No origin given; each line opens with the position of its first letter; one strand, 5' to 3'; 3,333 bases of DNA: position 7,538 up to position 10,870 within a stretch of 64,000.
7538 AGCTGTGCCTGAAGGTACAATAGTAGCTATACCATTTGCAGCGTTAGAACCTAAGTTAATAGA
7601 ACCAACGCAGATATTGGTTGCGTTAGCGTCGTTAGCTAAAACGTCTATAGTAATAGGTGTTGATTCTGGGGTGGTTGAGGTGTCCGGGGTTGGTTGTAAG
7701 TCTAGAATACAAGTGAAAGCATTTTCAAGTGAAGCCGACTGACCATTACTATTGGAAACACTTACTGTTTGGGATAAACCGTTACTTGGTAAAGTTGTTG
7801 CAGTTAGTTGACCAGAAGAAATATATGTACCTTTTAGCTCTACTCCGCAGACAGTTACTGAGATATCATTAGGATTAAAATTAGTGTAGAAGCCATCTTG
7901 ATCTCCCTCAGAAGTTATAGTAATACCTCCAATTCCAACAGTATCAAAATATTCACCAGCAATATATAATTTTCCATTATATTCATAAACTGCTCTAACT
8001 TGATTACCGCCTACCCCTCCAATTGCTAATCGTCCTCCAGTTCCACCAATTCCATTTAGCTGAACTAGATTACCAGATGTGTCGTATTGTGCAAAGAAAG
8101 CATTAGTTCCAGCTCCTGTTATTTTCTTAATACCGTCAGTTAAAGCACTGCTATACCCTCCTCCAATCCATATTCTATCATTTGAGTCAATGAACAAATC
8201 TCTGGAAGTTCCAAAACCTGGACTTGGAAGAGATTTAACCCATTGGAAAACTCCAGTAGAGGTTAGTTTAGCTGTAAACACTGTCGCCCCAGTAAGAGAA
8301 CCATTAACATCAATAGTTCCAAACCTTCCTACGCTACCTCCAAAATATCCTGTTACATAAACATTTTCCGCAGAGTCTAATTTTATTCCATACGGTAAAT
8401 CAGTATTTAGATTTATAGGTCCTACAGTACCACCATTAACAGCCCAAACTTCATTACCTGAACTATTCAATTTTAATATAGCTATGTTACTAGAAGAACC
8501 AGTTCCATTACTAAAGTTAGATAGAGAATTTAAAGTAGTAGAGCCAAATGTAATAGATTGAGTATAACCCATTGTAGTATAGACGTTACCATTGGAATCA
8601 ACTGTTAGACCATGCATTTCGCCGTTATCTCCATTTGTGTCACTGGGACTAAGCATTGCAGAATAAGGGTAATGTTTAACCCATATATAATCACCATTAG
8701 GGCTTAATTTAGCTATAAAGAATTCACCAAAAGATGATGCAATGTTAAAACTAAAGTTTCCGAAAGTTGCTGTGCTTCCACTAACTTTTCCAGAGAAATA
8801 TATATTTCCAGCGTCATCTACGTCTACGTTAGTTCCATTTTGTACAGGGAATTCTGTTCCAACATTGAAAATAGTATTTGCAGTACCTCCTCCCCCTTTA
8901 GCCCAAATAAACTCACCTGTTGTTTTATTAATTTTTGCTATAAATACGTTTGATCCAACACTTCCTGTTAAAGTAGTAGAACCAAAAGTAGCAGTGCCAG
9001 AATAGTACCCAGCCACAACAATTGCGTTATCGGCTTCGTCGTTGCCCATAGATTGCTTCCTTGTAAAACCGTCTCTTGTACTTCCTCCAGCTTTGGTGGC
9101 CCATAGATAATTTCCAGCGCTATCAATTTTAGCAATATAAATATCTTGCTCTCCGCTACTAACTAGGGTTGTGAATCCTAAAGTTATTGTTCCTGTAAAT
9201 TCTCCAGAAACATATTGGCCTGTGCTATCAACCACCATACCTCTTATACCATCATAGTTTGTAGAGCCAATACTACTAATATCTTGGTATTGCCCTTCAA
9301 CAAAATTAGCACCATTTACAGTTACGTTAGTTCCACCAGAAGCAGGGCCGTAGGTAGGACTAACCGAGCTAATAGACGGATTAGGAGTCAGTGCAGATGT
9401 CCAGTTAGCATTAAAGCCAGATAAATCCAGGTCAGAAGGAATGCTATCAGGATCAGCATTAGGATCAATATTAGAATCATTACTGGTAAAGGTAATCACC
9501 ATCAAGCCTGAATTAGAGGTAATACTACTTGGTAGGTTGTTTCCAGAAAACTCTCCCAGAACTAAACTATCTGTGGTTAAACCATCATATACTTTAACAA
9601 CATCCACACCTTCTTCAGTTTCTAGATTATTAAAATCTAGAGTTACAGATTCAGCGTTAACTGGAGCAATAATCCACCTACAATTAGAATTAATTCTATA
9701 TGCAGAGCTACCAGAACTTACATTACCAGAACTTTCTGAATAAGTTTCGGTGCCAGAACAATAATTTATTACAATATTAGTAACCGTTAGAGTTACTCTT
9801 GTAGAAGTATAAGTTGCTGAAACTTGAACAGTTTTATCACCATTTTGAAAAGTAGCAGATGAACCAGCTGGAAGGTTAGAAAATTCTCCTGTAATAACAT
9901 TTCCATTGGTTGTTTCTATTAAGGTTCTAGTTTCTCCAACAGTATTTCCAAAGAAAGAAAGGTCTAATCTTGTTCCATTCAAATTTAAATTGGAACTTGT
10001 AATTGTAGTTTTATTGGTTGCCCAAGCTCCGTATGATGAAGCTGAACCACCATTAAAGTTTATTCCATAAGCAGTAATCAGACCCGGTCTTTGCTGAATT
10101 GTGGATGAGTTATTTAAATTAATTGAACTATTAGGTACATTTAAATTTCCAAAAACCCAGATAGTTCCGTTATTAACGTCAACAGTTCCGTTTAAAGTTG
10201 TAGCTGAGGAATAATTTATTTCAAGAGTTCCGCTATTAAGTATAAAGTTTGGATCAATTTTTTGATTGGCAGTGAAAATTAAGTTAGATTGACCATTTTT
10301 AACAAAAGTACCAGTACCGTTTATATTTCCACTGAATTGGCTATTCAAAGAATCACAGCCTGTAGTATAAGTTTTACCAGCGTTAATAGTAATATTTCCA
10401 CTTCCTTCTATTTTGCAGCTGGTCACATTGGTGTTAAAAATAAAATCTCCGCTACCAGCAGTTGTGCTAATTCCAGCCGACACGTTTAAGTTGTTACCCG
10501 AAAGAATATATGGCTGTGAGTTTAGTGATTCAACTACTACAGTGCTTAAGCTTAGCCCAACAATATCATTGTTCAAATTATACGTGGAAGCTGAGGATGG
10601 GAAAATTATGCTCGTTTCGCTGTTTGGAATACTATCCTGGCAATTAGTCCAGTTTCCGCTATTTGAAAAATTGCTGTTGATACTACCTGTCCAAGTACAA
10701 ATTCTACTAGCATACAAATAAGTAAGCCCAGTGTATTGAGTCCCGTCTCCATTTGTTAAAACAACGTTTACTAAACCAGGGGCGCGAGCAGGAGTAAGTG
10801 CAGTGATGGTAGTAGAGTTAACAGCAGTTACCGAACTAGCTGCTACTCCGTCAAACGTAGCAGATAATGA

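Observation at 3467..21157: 5,896-aa surface protein chaining five complete RCC1 propellers with NIDO, CUB, SBBP and cadherin-like domains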

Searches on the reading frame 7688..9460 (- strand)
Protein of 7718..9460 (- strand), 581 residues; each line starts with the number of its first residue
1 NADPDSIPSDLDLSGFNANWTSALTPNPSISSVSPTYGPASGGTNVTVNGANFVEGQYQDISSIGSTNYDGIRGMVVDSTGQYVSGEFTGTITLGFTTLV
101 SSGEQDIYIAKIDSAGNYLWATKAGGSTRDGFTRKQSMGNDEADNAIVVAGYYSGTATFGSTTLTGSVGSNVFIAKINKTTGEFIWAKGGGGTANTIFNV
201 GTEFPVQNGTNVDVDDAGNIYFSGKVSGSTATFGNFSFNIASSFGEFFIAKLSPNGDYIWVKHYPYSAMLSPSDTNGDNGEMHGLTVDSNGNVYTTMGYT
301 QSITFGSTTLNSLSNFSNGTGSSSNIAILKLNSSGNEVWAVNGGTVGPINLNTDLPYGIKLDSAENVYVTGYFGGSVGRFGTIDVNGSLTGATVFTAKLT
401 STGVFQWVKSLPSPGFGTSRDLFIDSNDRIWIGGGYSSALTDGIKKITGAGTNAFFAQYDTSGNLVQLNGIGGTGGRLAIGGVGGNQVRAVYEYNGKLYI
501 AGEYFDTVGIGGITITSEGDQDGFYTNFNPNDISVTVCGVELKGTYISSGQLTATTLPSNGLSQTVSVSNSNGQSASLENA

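Call 20: search_protein_families(library=ncbifam, proteins=[window:7718-9460:-], max_evalue=1)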
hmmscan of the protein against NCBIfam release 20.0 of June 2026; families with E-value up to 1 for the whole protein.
window:7718-9460:- (581 aa): 2 families
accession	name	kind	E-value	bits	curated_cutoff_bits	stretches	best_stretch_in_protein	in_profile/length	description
NF047494.1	Lepto_SBBP_lipo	equivalog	2.9e-18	65.8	400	2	209-525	190-462/466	SBBP repeat beta-propeller lipoprotein, LipL53 family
NF058597.1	CoaZ_rpt_PGGG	domain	3.1e-08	33.6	30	2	26-56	1-32/88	choice-of-anchor Z repeating domain-containing protein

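Call 21: search_protein_families(library=pfam, proteins=[window:7718-9460:-], max_evalue=1)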
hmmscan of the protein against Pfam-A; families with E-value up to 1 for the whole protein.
window:7718-9460:- (581 aa): 4 families
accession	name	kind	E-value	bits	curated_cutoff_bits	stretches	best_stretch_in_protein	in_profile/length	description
PF01833.30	TIG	-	2.5e-10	40.7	20.9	2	28-60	1-27/84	IPT/TIG domain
PF06739.17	SBBP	-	0.00037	20.8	20.5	2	283-300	16-32/38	Beta-propeller repeat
PF07494.17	Reg_prop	-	0.0075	16.8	20.4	1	419-434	7-22/24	Two component regulator propeller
PF01436.27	NHL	-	0.2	12.2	20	1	283-303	5-25/28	NHL repeat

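Call 81: search_solved_structures(query=window:7688-9385:-, max_evalue=1)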
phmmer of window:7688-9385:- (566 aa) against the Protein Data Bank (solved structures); distinct sequences matched with E-value up to 1: 11.
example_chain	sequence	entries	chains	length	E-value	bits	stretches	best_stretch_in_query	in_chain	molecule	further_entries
5lsp_A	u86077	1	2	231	0.0033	19.4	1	2-53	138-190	Hepatocyte growth factor receptor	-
7m0r_A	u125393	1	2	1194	0.0096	17.9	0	2-38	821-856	Plexin-A4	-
5l5k_A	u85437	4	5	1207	0.0098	17.9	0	2-38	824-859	Plexin-A4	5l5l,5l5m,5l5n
5l7n_A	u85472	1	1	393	0.011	17.7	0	2-28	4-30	Plexin-A1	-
7mo7_E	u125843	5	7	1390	0.029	16.3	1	2-69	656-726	Hepatocyte growth factor receptor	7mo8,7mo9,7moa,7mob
5l5g_A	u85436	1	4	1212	0.034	16.1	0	2-28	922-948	Plexin-A2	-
6gcu_A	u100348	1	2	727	0.047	15.6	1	2-52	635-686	Hepatocyte growth factor receptor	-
2uzx_B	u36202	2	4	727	0.048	15.6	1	2-52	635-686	HEPATOCYTE GROWTH FACTOR RECEPTOR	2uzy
5l56_A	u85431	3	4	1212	0.31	12.9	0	2-28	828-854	Plexin-A1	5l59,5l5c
7x2l_B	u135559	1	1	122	0.4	12.6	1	476-533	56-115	Nanobody 3-2A2-4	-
8z2e_B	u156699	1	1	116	0.47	12.3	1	478-533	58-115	Tnb04-1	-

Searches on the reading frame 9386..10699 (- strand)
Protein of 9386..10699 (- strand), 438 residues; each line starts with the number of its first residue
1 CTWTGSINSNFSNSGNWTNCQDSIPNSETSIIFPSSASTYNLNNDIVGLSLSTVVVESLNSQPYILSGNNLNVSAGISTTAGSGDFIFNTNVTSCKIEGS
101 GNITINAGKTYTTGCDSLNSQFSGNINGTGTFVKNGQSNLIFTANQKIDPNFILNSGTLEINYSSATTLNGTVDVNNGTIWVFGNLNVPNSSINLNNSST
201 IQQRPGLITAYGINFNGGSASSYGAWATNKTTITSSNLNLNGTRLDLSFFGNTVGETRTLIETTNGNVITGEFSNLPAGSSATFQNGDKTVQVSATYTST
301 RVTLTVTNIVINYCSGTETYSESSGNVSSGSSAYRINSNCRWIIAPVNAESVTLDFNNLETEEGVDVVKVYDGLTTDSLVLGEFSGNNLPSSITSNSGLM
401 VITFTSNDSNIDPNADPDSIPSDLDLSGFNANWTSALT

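Call 80: search_solved_structures(query=window:9386-10699:-, max_evalue=1)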
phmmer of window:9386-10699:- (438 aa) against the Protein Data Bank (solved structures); distinct sequences matched with E-value up to 1: 27.
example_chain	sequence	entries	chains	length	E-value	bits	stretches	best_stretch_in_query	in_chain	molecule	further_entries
3kq4_B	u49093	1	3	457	2e-14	56.6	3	318-407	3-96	Cubilin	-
6fzv_D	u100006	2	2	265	6.1e-08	35.2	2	331-408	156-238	Procollagen C-endopeptidase enhancer 1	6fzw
8ivw_A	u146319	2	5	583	9.4e-08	34.6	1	321-407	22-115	Neuropilin-2 | aNRP2-14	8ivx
7m22_N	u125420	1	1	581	9.7e-08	34.6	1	321-407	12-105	Neuropilin-2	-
2qqk_A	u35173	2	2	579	9.8e-08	34.6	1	321-407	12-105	Neuropilin-2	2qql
9en2_A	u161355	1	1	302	1.2e-07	34.3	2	331-408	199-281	Procollagen C-endopeptidase enhancer 1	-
7t4s_F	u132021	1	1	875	2.8e-07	33.1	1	321-407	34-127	Neuropilin-2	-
8h3s_A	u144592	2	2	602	6.3e-06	28.6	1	332-408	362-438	Enteropeptidase non-catalytic heavy chain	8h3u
8zi4_A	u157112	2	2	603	6.4e-06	28.6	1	332-408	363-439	Enteropeptidase non-catalytic heavy chain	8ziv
6gh8_A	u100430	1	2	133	7.4e-06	28.4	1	319-407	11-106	Neuropilin-2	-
8zj4_A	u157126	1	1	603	2.6e-05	26.6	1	332-404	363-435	Enteropeptidase non-catalytic heavy chain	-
8ziy_A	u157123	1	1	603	4.2e-05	25.9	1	332-408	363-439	Enteropeptidase non-catalytic heavy chain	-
4gz9_A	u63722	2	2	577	8.8e-05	24.8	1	314-407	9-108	Neuropilin-1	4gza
7m0r_E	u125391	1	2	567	0.0001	24.6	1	314-407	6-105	Neuropilin-1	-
10ri_E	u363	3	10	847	0.00029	23.1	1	314-407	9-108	Neuropilin-1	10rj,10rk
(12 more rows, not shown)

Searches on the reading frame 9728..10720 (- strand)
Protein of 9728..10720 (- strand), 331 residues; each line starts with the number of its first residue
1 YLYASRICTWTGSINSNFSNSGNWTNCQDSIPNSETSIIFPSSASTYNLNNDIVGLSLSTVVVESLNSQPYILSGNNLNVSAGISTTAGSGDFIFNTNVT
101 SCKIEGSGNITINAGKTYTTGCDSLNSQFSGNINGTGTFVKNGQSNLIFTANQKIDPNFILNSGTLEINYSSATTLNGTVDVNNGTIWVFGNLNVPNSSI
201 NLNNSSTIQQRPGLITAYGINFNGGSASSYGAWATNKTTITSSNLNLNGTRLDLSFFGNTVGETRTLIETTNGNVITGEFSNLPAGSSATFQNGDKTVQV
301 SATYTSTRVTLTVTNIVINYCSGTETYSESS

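Call 20: search_protein_families(library=ncbifam, proteins=[window:9728-10720:-], max_evalue=1)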
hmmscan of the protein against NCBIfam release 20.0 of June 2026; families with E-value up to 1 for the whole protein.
window:9728-10720:- (331 aa): 1 family
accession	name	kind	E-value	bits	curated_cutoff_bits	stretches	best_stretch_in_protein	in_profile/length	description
NF045930.1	Cytc6PetJCyano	equivalog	0.061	13.3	135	1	82-147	22-83/110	cytochrome c6 PetJ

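Call 21: search_protein_families(library=pfam, proteins=[window:9728-10720:-], max_evalue=1)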
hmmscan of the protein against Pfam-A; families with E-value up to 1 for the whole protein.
window:9728-10720:- (331 aa): 0 families
